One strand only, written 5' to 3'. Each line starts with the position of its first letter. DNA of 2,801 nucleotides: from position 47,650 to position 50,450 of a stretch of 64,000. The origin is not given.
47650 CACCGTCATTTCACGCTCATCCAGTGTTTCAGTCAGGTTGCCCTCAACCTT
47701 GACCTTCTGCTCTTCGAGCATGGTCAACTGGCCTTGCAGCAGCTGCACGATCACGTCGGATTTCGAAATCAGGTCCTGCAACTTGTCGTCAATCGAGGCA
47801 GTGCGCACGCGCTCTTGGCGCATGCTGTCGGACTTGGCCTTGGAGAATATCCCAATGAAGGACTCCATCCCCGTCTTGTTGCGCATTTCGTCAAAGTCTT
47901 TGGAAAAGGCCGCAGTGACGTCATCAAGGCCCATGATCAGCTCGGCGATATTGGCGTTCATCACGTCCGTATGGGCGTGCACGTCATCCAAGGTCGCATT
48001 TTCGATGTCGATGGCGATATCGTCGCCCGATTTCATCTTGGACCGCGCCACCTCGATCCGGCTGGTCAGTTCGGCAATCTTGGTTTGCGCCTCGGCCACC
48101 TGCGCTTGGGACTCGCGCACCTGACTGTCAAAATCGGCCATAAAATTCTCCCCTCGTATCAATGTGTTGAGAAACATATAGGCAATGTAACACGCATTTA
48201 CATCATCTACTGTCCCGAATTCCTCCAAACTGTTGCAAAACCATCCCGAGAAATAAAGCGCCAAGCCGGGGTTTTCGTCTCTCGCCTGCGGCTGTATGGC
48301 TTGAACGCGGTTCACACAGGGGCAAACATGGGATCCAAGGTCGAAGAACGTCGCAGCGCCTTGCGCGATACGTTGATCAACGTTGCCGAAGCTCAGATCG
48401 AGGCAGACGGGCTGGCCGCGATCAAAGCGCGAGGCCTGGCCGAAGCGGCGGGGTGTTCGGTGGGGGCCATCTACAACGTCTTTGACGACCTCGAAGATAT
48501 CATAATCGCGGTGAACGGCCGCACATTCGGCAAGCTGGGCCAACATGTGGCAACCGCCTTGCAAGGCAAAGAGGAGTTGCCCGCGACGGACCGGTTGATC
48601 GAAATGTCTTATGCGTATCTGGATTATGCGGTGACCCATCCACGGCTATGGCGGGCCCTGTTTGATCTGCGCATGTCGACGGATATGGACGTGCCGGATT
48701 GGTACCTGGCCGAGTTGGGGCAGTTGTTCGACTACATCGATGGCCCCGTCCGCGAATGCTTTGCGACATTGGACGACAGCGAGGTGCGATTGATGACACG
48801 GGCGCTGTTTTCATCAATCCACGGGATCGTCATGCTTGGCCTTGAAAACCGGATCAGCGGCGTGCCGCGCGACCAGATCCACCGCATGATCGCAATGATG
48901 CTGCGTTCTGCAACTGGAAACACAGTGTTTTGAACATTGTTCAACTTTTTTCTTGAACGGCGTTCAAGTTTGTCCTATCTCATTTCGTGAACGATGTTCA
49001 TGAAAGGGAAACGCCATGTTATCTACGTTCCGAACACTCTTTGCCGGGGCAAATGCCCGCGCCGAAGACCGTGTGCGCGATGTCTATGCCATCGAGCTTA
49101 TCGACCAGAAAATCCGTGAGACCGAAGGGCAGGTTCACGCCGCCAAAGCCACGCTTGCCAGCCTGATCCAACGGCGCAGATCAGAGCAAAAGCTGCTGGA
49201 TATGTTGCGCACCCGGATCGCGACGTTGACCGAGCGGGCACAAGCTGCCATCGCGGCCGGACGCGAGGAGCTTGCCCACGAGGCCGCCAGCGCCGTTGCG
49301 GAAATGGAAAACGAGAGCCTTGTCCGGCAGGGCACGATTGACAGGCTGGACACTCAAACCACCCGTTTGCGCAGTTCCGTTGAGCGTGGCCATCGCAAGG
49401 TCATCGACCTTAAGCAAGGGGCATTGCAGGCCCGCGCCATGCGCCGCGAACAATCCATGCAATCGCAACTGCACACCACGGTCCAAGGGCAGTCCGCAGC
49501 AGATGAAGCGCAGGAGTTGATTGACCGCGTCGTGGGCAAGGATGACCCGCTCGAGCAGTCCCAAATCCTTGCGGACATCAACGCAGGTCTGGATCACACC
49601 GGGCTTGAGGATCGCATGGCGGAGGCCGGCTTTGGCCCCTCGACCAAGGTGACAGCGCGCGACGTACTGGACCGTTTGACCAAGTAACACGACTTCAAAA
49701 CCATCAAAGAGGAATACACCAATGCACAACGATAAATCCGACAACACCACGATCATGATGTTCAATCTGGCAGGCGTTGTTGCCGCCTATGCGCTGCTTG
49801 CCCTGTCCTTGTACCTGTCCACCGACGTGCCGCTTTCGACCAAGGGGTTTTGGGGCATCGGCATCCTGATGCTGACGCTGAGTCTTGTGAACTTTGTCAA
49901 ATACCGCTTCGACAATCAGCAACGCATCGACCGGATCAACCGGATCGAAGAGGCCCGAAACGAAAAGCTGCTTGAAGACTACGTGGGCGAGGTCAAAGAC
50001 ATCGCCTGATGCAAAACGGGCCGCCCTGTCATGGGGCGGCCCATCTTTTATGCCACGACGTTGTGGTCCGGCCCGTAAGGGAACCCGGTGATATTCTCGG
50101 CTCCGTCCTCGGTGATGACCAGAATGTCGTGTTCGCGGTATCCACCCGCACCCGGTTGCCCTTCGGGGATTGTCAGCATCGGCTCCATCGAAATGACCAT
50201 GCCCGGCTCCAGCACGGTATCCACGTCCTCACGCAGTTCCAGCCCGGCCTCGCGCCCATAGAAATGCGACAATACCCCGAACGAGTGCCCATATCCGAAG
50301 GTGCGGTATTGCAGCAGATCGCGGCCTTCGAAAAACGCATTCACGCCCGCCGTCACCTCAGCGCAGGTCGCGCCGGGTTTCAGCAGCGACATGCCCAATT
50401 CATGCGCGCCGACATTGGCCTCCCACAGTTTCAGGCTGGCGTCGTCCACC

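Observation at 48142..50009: Four perfect TGAAC-N3-GTTCA dyads tie a TetR regulator to a pspA-yiaAB pair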

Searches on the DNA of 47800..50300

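Call 74: search_rna_families(source=window, start=47800, end=50300, threshold=evalue, max_evalue=1)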
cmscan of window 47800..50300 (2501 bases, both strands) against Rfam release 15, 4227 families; matches with E-value up to 1: 2.
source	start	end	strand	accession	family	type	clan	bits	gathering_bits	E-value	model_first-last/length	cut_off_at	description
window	50010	50130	-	RF00506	Thr_leader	Cis-reg; leader;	-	27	55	0.027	1-118/118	no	Threonine operon leader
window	49997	50045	-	RF02243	Xoo8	Gene; sRNA;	-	13.7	90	0.61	1-323/323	no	Proteobacterial sRNA Xoo8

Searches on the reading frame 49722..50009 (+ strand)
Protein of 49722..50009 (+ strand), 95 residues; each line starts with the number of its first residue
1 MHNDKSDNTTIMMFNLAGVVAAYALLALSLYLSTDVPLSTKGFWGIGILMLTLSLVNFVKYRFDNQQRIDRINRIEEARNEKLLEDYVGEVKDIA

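Call 9: search_protein_families(library=pfam, proteins=[window:49722-50009:+], max_evalue=0.01)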
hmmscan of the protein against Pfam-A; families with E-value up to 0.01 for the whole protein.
window:49722-50009:+ (95 aa): 1 family
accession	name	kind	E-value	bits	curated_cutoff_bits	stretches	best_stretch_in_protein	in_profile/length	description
PF05360.19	YiaAB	-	0.0051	17.5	26.6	1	19-60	9-49/53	yiaA/B two helix domain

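Call 51: search_protein_families(library=ncbifam, proteins=[window:49722-50009:+], max_evalue=0.01)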
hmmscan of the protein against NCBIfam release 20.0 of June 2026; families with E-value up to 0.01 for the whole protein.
window:49722-50009:+ (95 aa): 2 families
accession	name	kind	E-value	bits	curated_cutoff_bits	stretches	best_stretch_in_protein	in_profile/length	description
NF008482.1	PRK11383.1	exception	0.0037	17.6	150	1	12-60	69-116/123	inner membrane protein YiaA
TIGR00939.1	2a57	subfamily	0.0093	14.7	297.5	1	14-74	146-208/439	nucleoside Transporter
